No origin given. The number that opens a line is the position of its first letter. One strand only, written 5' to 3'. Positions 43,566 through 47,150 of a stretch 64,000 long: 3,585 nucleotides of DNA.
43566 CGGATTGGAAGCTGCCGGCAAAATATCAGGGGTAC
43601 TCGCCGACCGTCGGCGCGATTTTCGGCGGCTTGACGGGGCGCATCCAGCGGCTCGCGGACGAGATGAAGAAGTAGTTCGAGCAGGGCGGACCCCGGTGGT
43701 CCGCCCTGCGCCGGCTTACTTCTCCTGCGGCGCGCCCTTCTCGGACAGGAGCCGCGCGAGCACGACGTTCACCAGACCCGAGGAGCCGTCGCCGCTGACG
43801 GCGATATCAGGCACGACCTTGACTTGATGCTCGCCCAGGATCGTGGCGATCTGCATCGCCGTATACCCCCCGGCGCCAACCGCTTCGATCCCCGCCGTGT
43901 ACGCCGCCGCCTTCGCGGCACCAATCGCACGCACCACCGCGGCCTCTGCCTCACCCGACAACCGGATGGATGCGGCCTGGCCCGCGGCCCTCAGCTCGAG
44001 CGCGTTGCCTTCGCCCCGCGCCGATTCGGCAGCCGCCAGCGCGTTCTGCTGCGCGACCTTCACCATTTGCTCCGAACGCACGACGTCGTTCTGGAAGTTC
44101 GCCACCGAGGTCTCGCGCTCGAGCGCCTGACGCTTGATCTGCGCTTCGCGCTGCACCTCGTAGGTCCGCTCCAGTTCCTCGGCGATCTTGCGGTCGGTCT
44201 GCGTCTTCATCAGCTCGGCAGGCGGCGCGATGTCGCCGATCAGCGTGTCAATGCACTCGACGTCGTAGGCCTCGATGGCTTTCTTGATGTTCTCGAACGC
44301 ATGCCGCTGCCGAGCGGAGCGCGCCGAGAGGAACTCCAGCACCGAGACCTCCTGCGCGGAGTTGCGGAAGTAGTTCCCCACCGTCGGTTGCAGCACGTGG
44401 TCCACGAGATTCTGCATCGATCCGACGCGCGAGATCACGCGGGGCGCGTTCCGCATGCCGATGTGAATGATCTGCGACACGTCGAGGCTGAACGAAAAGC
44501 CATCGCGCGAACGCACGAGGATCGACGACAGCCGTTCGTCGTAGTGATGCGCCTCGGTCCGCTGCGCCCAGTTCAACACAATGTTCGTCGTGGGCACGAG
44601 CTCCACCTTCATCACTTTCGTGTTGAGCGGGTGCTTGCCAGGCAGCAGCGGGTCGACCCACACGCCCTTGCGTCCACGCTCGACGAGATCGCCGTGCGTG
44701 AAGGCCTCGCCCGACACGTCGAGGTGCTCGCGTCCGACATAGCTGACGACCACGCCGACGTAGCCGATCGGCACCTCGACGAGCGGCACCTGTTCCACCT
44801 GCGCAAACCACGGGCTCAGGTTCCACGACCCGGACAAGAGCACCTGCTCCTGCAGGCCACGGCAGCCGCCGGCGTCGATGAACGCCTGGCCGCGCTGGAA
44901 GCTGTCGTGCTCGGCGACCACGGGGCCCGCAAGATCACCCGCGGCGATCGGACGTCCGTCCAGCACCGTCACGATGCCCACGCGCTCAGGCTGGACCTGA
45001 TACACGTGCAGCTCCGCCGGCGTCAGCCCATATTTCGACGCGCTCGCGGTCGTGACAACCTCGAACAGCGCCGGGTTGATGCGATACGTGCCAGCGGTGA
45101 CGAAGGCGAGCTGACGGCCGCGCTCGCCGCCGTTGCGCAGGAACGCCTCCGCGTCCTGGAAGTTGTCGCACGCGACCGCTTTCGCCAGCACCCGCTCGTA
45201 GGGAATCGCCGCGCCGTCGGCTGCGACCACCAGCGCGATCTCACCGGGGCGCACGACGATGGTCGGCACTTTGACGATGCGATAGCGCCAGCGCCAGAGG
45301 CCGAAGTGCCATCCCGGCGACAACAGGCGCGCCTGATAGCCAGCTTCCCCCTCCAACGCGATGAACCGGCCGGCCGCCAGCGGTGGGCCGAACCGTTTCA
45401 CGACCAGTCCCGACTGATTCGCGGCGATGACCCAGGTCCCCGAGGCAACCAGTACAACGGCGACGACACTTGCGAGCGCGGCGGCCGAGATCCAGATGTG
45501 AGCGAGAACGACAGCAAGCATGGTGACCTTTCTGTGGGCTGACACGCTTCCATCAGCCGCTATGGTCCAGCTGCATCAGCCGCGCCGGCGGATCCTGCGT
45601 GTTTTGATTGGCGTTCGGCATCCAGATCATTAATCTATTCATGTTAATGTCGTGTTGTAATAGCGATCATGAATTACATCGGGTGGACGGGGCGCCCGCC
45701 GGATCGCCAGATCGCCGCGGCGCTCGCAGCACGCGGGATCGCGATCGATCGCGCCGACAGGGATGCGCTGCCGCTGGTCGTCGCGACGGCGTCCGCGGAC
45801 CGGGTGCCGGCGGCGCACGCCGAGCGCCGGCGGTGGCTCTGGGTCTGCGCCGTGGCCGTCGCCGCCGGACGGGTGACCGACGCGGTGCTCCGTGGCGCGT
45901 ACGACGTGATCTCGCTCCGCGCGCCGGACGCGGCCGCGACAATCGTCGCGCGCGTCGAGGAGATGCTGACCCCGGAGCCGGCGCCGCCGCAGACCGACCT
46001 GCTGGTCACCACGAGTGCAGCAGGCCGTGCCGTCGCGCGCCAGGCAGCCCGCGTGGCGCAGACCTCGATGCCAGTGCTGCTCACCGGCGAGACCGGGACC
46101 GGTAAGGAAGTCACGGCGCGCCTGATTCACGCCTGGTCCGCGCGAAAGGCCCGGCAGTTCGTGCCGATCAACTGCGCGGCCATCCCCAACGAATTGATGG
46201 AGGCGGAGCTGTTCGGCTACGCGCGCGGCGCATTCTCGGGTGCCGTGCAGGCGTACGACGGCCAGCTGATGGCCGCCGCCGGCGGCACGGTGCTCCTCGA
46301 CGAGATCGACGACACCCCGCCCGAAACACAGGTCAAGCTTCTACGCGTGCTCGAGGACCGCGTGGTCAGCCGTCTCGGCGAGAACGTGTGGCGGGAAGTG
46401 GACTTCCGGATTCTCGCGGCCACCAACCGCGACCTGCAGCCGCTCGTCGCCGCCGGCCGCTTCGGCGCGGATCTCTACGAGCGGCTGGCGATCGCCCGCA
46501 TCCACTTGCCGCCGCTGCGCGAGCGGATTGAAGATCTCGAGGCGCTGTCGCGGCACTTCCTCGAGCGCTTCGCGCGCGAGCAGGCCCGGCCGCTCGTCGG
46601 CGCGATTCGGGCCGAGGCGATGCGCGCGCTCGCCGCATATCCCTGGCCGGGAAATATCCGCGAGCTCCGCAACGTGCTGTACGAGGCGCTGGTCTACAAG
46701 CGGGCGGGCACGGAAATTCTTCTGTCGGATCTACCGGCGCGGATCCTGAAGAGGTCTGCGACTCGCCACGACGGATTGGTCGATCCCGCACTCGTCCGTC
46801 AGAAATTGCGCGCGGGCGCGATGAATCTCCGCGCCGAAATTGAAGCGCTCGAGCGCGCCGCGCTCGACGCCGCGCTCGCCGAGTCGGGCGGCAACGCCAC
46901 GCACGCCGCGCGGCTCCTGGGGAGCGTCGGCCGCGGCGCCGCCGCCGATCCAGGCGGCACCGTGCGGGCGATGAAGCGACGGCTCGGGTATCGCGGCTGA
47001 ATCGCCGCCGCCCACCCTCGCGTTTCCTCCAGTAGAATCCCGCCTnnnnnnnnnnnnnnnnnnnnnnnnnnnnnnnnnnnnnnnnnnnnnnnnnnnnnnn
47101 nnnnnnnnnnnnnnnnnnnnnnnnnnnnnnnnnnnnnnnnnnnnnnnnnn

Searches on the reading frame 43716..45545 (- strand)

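Call 85: search_protein_families(library=pfam, proteins=[window:43716-45545:-], max_evalue=0.00001)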
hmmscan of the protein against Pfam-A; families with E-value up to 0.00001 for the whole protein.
window:43716-45545:- (609 aa): 1 family
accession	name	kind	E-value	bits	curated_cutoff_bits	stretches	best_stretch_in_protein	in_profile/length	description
PF01145.31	Band_7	-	2.9e-20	73.5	23.6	1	289-468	19-167/176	SPFH domain / Band 7 family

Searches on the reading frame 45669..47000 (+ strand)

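Call 85: search_protein_families(library=pfam, proteins=[window:45669-47000:+], max_evalue=0.00001)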
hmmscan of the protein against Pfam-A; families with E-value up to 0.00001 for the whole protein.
window:45669-47000:+ (443 aa): 4 families
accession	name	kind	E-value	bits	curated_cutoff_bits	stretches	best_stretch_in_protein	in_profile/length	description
PF00158.32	Sigma54_activat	-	4.1e-59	199.5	20.2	1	113-278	2-167/168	Sigma-54 interaction domain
PF25601.1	AAA_lid_14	-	6.1e-22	77.7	27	1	284-366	1-81/87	AAA+ ATPase lid domain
PF14532.12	Sigma54_activ_2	-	2.4e-18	67.1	25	1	116-283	4-138/138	Sigma-54 interaction domain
PF07728.20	AAA_5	-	7.3e-10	39.4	22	1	135-254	1-123/139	AAA domain (dynein-related subfamily)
